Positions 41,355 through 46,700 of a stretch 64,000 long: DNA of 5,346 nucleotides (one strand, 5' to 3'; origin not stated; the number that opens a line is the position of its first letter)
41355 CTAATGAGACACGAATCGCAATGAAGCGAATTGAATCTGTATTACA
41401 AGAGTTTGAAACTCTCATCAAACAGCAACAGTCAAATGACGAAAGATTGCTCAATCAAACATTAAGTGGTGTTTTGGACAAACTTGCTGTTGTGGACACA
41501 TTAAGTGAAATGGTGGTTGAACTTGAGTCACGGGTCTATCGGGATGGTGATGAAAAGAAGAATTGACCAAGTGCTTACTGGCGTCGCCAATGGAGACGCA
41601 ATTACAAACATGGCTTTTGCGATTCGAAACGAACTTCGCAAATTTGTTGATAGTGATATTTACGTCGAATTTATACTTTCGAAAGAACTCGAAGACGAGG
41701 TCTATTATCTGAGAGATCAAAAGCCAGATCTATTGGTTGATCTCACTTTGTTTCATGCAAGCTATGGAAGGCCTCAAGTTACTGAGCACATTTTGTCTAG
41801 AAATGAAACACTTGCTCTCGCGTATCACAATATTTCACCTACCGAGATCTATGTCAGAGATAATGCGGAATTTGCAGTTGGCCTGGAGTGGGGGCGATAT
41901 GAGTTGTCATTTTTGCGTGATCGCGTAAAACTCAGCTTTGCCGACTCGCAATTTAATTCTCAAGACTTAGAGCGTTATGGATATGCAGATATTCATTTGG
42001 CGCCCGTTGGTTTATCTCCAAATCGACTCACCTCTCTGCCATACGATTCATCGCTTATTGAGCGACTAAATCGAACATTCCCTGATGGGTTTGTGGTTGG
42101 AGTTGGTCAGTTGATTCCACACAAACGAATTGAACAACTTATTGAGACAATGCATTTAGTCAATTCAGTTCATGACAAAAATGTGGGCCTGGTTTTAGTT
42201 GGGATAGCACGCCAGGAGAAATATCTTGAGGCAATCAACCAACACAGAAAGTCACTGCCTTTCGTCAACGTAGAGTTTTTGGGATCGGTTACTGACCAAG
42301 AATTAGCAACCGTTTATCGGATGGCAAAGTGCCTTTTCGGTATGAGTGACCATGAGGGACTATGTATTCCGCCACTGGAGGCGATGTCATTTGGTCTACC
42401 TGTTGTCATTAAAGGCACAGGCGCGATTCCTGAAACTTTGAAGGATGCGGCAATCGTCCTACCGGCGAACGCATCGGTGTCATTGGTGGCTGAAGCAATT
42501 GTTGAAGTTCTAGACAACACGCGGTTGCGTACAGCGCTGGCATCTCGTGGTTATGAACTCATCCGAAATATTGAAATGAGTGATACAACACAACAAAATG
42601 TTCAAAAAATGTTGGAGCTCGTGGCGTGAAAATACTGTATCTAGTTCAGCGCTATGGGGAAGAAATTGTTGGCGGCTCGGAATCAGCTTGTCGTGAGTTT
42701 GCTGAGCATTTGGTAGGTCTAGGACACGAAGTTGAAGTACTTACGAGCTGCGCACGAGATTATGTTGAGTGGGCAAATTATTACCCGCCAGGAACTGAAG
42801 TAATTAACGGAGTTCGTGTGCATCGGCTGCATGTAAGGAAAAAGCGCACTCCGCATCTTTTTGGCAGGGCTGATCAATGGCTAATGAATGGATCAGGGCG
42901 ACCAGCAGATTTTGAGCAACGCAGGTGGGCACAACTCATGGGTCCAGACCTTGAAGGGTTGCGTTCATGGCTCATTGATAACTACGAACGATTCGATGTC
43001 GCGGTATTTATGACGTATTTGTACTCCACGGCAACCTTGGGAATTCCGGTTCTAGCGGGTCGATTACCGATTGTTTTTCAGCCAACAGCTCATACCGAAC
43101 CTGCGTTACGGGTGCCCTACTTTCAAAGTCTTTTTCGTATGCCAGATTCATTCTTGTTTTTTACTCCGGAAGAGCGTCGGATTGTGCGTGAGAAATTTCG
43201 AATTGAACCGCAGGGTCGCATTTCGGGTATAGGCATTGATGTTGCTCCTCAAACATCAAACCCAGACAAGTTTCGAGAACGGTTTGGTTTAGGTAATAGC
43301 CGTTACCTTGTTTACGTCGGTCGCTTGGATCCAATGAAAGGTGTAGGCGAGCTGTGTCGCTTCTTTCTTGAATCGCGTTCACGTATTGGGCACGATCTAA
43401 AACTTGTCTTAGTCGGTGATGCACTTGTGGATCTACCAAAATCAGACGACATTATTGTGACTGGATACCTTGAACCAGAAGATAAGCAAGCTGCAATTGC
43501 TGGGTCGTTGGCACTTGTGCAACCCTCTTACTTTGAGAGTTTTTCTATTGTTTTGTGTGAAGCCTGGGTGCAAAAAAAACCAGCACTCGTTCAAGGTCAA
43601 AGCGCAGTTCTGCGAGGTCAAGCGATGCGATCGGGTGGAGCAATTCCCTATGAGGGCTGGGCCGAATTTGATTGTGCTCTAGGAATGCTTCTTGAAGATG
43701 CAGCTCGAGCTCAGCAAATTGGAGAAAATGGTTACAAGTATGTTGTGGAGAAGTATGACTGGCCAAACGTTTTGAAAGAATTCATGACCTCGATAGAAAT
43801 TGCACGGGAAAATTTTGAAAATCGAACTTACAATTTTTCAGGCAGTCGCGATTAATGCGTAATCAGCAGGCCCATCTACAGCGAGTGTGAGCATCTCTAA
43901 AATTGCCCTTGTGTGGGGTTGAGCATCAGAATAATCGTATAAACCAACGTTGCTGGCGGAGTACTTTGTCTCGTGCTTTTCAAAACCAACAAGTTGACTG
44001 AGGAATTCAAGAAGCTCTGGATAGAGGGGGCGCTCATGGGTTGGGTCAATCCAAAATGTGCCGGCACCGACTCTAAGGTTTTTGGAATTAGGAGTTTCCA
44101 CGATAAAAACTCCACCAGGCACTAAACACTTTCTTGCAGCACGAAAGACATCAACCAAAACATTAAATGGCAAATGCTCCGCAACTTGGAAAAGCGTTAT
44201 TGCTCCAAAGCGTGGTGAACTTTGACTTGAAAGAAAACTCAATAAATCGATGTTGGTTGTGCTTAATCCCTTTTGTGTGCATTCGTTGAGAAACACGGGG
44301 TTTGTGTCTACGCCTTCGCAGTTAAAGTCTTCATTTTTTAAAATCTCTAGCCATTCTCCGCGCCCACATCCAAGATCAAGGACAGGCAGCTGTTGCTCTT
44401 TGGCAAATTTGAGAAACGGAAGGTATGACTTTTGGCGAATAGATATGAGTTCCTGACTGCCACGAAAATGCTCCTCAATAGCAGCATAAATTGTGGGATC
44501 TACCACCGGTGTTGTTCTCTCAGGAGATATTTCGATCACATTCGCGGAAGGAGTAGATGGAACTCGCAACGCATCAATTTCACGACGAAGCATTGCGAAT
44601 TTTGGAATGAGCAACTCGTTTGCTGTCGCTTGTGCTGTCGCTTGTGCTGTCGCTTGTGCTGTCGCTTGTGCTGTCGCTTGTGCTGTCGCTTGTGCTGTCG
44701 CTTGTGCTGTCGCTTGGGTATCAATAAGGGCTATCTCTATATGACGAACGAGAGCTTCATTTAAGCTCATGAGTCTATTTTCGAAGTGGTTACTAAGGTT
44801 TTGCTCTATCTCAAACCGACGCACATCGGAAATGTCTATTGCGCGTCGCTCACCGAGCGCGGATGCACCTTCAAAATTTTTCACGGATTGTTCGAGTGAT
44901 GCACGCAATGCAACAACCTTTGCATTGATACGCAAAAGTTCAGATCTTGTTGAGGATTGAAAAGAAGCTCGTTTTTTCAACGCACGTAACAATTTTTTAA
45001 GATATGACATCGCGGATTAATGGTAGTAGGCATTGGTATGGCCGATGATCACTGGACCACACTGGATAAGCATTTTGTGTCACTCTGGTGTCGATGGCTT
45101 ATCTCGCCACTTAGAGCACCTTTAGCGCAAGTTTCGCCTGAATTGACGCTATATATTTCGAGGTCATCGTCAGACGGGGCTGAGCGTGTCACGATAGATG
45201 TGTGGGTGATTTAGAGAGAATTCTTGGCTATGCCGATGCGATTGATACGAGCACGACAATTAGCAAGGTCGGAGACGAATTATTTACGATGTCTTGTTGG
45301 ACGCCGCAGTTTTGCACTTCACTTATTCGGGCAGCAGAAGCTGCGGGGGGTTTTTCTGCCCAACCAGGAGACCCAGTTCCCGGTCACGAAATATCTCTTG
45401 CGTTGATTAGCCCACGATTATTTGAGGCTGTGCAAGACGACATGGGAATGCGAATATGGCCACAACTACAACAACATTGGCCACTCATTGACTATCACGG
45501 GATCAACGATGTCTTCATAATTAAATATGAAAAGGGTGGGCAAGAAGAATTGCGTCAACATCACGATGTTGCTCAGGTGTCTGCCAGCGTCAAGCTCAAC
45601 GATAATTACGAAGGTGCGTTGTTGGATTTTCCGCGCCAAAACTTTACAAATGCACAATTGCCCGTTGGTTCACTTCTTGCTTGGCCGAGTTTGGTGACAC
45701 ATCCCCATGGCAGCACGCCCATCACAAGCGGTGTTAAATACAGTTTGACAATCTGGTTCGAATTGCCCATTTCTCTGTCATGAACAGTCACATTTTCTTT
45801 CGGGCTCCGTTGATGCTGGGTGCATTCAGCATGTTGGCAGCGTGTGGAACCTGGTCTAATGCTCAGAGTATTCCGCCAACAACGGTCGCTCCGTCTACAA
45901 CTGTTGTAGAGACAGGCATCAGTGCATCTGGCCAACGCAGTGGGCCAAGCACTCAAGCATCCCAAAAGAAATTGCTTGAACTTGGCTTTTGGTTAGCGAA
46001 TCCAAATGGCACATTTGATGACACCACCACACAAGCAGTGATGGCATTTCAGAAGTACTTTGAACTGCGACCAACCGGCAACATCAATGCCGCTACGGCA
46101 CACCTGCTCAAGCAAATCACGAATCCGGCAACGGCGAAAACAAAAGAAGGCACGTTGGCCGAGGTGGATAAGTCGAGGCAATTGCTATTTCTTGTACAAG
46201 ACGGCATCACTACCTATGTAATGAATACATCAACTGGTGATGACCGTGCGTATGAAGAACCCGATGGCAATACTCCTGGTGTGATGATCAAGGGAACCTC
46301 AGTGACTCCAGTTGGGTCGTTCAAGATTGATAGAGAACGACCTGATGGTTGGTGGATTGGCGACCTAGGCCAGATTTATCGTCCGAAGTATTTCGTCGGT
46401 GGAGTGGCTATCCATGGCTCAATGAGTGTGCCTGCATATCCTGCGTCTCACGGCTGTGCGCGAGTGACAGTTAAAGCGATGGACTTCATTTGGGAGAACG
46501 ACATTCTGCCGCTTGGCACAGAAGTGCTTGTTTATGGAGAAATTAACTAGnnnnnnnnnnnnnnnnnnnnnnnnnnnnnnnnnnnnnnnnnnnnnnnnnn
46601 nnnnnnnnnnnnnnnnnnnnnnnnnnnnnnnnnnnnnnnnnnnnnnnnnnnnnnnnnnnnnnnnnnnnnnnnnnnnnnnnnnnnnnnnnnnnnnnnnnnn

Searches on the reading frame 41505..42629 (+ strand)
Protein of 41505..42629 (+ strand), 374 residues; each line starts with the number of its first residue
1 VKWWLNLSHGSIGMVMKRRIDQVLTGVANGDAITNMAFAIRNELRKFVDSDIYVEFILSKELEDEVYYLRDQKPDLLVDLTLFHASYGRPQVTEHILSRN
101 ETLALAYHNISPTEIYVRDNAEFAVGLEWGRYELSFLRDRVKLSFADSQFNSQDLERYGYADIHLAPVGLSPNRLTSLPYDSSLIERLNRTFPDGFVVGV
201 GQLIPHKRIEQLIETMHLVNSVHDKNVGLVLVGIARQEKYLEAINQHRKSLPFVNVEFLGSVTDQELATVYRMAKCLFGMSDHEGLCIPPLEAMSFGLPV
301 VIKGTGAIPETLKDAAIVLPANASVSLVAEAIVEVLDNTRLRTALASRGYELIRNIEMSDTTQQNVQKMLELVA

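Call 8: search_protein_families(library=pfam, proteins=[window:41505-42629:+])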
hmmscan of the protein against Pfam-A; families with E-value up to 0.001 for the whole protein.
window:41505-42629:+ (374 aa): 3 families
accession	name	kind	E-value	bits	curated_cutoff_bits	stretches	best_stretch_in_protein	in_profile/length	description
PF00534.26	Glycos_transf_1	-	2e-24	86.5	26.4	1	196-351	17-171/172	Glycosyl transferases group 1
PF13692.12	Glyco_trans_1_4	-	2.5e-18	67.2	27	1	198-338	5-142/142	Glycosyl transferases group 1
PF13524.12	Glyco_trans_1_2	-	5.7e-06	26.8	25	1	247-354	27-130/144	Glycosyl transferase-like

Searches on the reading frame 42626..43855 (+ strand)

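Call 8: search_protein_families(library=pfam, proteins=[window:42626-43855:+])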
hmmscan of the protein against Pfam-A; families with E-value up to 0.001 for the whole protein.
window:42626-43855:+ (409 aa): 4 families
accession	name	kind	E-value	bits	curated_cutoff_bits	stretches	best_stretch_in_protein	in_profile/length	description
PF00534.26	Glycos_transf_1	-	4e-14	53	26.4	1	216-371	5-171/172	Glycosyl transferases group 1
PF13692.12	Glyco_trans_1_4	-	4e-11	43.8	27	1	226-323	2-106/142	Glycosyl transferases group 1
PF13579.12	Glyco_trans_4_4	-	9.4e-09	36.2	29.7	1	16-191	1-146/158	Glycosyl transferase 4-like domain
PF13439.12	Glyco_transf_4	-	6e-06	26.8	28.5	1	15-195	1-156/170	Glycosyltransferase Family 4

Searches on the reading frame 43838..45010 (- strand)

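Call 8: search_protein_families(library=pfam, proteins=[window:43838-45010:-])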
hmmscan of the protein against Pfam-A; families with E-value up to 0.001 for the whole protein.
window:43838-45010:- (390 aa): 6 families
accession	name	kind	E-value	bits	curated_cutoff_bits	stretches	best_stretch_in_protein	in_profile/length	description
PF13489.12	Methyltransf_23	-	2e-14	54.1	27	1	200-310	13-122/164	Methyltransferase domain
PF07021.18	MetW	-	3.9e-10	40.1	21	1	210-297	17-107/193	Methionine biosynthesis protein MetW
PF13649.12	Methyltransf_25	-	2.4e-09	38.2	27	1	210-300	1-97/97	Methyltransferase domain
PF08242.18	Methyltransf_12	-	4.2e-09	37.4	30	1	211-302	1-98/98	Methyltransferase domain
PF08241.18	Methyltransf_11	-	8.5e-08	33.2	21.2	1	211-304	1-95/95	Methyltransferase domain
PF13847.12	Methyltransf_31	-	9e-06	25.9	27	1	206-308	3-113/145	Methyltransferase domain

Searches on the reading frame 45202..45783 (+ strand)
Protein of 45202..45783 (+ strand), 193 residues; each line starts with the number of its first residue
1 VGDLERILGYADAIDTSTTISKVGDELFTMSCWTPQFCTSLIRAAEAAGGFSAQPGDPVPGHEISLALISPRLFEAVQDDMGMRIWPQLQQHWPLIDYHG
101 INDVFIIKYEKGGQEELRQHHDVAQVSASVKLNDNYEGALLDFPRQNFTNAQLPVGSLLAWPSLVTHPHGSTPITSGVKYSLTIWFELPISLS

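Call 8: search_protein_families(library=pfam, proteins=[window:45202-45783:+])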
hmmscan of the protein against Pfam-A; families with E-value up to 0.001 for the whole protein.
window:45202-45783:+ (193 aa): 1 family
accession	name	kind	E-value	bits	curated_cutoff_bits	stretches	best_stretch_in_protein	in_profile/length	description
PF13640.12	2OG-FeII_Oxy_3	-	2.1e-06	29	27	1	107-186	4-97/98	2OG-Fe(II) oxygenase superfamily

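Call 9: search_protein_families(library=ncbifam, proteins=[window:45202-45783:+])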
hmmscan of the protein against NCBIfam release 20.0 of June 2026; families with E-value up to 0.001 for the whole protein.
window:45202-45783:+ (193 aa): 0 families

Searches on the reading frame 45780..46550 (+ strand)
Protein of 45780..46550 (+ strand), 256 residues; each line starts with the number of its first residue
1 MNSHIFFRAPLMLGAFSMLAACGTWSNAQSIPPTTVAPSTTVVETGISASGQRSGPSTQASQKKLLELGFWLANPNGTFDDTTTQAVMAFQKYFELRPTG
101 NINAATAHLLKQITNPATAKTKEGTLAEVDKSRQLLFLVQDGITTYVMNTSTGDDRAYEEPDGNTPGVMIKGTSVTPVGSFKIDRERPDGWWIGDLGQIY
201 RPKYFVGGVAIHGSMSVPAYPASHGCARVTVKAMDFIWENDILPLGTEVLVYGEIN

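Call 8: search_protein_families(library=pfam, proteins=[window:45780-46550:+])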
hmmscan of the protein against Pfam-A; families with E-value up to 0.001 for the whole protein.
window:45780-46550:+ (256 aa): 2 families
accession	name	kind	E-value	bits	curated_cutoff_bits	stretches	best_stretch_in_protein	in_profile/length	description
PF03734.19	YkuD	-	2.2e-13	51.5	23.4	1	127-251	4-146/146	L,D-transpeptidase catalytic domain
PF01471.23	PG_binding_1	-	9.8e-12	45.3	23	1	55-107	2-54/57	Putative peptidoglycan binding domain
